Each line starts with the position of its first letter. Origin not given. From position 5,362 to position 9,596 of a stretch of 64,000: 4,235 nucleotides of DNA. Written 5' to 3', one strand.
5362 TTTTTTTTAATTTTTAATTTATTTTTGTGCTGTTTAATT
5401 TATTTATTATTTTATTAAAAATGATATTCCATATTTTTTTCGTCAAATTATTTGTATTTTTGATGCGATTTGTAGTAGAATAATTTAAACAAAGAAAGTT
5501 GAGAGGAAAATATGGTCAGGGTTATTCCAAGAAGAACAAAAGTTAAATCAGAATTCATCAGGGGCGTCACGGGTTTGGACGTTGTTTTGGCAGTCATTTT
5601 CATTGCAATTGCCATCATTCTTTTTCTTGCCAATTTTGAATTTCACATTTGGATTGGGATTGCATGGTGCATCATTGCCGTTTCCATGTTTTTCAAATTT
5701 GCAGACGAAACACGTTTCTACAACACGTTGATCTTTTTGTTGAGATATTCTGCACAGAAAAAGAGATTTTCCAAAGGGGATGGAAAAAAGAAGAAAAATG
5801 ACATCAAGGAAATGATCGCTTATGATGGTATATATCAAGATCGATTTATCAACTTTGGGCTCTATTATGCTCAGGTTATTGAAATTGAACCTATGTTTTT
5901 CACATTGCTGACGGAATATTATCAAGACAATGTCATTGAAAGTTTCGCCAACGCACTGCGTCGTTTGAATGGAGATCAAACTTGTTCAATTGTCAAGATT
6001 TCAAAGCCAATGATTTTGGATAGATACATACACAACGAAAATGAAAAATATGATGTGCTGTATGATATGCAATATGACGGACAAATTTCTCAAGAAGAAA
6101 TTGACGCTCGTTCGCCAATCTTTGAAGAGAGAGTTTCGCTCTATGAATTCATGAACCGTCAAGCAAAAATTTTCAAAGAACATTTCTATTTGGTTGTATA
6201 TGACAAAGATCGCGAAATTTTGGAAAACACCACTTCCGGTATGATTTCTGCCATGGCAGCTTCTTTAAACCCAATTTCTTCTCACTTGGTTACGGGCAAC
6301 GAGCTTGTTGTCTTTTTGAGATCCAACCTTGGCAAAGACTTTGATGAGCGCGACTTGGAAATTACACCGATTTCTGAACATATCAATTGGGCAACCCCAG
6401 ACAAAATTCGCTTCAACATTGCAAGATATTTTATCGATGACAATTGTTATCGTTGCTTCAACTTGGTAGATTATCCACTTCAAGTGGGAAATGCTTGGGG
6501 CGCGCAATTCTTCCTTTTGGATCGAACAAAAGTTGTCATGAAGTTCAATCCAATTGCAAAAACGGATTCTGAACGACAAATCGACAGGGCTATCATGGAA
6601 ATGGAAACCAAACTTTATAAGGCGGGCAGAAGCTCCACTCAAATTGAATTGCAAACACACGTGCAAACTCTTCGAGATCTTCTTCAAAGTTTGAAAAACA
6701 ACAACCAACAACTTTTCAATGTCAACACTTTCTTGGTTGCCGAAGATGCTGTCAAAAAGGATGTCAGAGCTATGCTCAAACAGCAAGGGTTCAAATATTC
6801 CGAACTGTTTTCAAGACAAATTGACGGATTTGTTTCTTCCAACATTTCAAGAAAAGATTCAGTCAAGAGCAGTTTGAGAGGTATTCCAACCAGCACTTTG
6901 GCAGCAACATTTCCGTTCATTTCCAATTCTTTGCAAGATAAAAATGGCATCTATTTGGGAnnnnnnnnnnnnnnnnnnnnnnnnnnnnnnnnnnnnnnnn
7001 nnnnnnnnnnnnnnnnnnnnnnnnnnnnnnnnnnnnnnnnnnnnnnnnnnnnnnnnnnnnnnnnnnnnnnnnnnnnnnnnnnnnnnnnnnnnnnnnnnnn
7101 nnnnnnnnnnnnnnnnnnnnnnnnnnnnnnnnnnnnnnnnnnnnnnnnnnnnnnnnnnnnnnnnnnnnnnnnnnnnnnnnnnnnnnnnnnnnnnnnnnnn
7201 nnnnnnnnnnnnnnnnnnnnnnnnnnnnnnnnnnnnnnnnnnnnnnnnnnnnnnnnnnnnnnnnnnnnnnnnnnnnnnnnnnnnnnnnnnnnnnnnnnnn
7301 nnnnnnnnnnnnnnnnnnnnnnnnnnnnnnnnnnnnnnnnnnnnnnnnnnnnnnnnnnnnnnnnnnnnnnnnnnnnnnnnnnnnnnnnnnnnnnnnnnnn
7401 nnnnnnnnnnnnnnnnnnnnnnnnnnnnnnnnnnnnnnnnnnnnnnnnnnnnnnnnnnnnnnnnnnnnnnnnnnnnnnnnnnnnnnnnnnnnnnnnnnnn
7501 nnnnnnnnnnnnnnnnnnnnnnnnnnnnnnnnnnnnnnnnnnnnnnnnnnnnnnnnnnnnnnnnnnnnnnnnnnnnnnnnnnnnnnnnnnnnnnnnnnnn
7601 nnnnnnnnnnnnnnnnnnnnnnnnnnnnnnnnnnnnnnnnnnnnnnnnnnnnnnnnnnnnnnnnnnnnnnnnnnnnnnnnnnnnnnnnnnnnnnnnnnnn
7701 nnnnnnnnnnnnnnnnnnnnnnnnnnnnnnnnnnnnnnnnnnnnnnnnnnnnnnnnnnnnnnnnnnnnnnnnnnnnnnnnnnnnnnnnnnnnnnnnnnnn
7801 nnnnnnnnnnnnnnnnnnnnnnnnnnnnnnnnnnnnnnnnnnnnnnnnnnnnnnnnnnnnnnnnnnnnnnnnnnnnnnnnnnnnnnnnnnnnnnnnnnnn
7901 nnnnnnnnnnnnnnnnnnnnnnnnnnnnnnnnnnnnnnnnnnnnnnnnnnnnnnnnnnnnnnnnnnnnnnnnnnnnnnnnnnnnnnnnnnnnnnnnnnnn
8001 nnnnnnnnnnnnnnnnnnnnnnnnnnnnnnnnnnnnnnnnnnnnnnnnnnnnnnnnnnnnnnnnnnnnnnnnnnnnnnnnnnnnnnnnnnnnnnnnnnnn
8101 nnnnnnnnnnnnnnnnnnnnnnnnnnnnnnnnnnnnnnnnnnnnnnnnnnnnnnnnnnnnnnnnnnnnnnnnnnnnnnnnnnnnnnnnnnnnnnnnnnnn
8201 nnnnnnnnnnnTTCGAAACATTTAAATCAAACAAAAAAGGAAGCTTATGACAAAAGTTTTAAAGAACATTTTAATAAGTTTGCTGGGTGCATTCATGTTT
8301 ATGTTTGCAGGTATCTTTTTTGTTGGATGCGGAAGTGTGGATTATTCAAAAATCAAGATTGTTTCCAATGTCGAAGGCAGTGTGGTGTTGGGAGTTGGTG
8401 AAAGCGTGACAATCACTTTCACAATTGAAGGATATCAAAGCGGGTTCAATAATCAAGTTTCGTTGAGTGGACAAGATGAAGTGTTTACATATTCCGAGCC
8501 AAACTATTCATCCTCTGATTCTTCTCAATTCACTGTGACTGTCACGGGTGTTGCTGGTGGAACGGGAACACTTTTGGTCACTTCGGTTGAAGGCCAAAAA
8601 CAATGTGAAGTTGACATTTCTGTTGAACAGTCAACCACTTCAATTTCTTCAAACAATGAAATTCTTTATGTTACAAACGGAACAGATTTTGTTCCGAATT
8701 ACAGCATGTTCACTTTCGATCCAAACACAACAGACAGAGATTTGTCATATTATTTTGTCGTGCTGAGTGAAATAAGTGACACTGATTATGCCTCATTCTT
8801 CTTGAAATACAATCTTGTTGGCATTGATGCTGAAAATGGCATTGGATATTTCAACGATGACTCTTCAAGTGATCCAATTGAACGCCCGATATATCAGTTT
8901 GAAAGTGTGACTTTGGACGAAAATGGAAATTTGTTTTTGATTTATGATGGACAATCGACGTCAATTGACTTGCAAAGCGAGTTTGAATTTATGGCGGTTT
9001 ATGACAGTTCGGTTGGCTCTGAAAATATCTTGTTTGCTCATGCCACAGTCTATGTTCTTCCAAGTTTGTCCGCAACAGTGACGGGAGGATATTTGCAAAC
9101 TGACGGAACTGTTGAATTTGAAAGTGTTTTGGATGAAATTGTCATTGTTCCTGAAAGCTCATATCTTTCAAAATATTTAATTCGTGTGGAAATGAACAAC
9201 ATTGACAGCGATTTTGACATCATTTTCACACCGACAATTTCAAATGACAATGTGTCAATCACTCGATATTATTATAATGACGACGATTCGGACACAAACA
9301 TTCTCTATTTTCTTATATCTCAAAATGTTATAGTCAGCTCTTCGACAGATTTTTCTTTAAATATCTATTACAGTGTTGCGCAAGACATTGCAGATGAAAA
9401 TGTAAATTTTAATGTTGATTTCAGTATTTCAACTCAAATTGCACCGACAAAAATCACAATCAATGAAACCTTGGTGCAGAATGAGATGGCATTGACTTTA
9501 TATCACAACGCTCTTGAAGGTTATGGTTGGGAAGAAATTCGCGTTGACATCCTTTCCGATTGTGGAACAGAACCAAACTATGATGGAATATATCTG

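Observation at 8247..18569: Architecture of the giant lipoprotein: Ig-like stalk plus three separate GLUG/beta-helix modules, with no wall anchor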

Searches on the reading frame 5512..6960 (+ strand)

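Call 47: search_protein_families(library=ncbifam, proteins=[window:5512-6960:+], max_evalue=0.1)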
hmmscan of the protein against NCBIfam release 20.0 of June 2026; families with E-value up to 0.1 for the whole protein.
window:5512-6960:+ (483 aa): 5 families
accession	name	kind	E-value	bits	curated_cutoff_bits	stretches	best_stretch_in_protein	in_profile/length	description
NF045975.1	VirB4_plasma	equivalog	3.9e-56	190.3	590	1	5-483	3-494/894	Mbov_0397 family ICE element conjugal transfer ATPase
NF045971.1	conju_CD1110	equivalog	2.5e-12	45.9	325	1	99-483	2-397/752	VirB4-like conjugal transfer ATPase, CD1110 family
NF004058.0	PRK05576.1-1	equivalog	0.0036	16.8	239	0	220-272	101-152/221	cobalt-factor II C(20)-methyltransferase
NF041427.1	TrsD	subfamily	0.0088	15.9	200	1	92-180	9-100/201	TrsD/TraD family conjugative transfer protein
TIGR00159.1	TIGR00159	equivalog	0.088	12.1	188.8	0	136-174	105-143/254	diadenylate cyclase CdaA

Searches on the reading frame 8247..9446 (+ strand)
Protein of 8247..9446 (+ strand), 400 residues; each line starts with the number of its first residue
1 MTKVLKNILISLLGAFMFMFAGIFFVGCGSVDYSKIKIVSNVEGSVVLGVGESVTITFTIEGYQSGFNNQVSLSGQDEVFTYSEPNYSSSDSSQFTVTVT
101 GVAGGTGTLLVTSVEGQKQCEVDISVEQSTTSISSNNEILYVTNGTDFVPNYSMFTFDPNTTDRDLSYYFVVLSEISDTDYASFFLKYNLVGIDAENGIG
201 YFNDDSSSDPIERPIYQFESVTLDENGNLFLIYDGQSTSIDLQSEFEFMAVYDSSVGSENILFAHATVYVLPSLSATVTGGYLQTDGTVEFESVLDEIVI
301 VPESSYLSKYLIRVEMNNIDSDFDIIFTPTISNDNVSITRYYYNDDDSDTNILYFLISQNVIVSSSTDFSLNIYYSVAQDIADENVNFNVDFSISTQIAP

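Call 8: search_protein_families(library=pfam, proteins=[window:8247-9446:+], max_evalue=10)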
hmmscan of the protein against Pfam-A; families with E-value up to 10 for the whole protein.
window:8247-9446:+ (400 aa): 0 families
